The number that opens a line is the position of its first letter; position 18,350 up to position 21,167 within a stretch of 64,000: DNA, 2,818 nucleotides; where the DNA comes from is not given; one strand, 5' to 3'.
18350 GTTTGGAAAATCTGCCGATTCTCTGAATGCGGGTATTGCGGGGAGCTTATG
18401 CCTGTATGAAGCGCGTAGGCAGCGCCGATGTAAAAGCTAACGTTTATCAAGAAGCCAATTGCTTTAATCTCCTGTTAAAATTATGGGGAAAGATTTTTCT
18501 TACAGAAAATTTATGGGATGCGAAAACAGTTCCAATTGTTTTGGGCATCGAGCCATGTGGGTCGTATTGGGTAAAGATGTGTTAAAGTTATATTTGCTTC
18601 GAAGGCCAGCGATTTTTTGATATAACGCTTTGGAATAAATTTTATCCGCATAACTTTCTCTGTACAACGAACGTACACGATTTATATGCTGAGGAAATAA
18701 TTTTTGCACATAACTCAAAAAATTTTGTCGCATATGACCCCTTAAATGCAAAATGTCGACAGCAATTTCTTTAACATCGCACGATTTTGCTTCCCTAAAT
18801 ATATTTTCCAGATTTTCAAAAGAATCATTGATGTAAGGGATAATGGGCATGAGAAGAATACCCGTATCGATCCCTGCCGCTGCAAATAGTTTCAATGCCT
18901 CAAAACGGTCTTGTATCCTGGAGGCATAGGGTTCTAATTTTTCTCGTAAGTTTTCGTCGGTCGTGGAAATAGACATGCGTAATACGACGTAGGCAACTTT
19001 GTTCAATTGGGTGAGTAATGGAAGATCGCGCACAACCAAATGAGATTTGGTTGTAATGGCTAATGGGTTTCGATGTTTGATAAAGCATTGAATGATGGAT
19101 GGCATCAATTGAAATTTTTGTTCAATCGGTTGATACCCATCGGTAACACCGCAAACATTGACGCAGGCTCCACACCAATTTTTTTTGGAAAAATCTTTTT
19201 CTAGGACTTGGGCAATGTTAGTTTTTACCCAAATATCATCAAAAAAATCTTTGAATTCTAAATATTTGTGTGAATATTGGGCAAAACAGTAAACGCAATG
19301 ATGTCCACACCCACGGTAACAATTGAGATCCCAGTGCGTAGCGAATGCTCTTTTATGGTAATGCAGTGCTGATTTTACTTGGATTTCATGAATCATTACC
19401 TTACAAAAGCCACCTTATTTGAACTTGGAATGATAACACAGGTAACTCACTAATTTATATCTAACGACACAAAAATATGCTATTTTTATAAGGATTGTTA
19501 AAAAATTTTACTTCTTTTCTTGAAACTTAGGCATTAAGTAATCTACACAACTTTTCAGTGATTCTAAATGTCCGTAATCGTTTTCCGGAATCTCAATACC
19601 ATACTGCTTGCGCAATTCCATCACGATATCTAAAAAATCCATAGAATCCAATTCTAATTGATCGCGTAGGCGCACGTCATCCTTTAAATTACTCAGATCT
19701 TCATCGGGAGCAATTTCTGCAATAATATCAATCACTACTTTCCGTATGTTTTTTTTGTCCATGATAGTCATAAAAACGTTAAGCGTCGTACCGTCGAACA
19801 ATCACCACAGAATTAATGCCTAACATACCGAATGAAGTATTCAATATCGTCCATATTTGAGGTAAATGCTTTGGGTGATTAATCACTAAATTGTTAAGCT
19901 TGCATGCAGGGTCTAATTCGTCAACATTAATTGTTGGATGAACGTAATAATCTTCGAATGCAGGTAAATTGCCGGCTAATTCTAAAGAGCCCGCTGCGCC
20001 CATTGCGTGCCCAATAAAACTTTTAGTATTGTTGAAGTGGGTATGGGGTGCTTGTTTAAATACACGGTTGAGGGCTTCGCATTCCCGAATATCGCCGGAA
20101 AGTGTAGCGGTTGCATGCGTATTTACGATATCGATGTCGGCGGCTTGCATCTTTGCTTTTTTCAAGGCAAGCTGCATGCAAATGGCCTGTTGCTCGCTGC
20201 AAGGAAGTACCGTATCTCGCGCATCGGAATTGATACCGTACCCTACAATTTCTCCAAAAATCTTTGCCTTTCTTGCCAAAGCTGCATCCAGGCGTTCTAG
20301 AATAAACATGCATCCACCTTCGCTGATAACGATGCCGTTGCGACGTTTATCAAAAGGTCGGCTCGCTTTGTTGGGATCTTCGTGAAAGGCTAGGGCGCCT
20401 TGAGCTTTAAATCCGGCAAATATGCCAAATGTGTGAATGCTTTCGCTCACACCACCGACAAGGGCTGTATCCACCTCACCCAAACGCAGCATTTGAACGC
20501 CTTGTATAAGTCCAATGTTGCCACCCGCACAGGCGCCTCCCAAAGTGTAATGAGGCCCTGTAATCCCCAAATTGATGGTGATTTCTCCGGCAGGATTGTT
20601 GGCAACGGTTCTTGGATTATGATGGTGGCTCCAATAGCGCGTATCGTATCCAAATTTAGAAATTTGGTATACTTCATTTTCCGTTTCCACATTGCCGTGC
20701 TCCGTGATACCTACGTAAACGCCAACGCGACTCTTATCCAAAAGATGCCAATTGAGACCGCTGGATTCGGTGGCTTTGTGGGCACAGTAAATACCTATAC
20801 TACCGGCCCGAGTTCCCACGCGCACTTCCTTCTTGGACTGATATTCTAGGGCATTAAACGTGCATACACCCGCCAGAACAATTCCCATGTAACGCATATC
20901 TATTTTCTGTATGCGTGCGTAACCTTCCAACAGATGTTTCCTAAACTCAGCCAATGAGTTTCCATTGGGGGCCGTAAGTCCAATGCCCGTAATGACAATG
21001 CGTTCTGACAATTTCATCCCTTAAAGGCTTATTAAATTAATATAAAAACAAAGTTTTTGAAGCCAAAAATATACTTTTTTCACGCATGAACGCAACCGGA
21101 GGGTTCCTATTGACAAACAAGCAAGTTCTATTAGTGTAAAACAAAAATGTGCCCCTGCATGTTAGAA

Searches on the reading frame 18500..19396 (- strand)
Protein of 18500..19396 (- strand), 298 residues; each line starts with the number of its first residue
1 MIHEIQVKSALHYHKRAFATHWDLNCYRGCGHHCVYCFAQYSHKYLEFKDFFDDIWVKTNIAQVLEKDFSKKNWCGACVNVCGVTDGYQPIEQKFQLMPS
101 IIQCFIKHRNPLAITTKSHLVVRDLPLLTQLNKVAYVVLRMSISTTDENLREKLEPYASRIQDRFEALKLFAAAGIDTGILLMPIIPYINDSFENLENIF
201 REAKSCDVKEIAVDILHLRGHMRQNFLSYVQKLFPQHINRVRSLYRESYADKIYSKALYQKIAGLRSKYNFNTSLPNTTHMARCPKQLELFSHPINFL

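Call 38: search_protein_families(library=pfam, proteins=[window:18500-19396:-], max_evalue=0.00001)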
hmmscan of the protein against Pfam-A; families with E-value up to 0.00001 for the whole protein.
window:18500-19396:- (298 aa): 1 family
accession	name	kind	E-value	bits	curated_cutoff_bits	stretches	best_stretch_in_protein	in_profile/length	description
PF04055.27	Radical_SAM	-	6.2e-10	39.9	29.5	1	25-195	2-161/166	Radical SAM superfamily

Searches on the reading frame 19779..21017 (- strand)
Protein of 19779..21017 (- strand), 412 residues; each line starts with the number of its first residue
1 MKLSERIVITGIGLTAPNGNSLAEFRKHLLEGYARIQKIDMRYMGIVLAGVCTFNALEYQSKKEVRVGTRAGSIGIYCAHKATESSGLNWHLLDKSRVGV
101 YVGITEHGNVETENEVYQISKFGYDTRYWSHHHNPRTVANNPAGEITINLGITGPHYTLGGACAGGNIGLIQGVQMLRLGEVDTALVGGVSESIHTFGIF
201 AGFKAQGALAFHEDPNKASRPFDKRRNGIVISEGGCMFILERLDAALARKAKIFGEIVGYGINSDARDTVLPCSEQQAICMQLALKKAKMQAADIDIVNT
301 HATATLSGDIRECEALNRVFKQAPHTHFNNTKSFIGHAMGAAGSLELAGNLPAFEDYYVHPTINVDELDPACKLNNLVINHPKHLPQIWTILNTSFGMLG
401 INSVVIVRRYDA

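Call 38: search_protein_families(library=pfam, proteins=[window:19779-21017:-], max_evalue=0.00001)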
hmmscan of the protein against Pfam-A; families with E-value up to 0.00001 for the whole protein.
window:19779-21017:- (412 aa): 2 families
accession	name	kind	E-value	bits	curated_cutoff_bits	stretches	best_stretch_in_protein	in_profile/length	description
PF00109.32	ketoacyl-synt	-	4.6e-35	121.9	20.8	1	5-245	2-251/252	Beta-ketoacyl synthase, N-terminal domain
PF02801.28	Ketoacyl-synt_C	-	4.4e-25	88.4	20.8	1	255-365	2-118/119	Beta-ketoacyl synthase, C-terminal domain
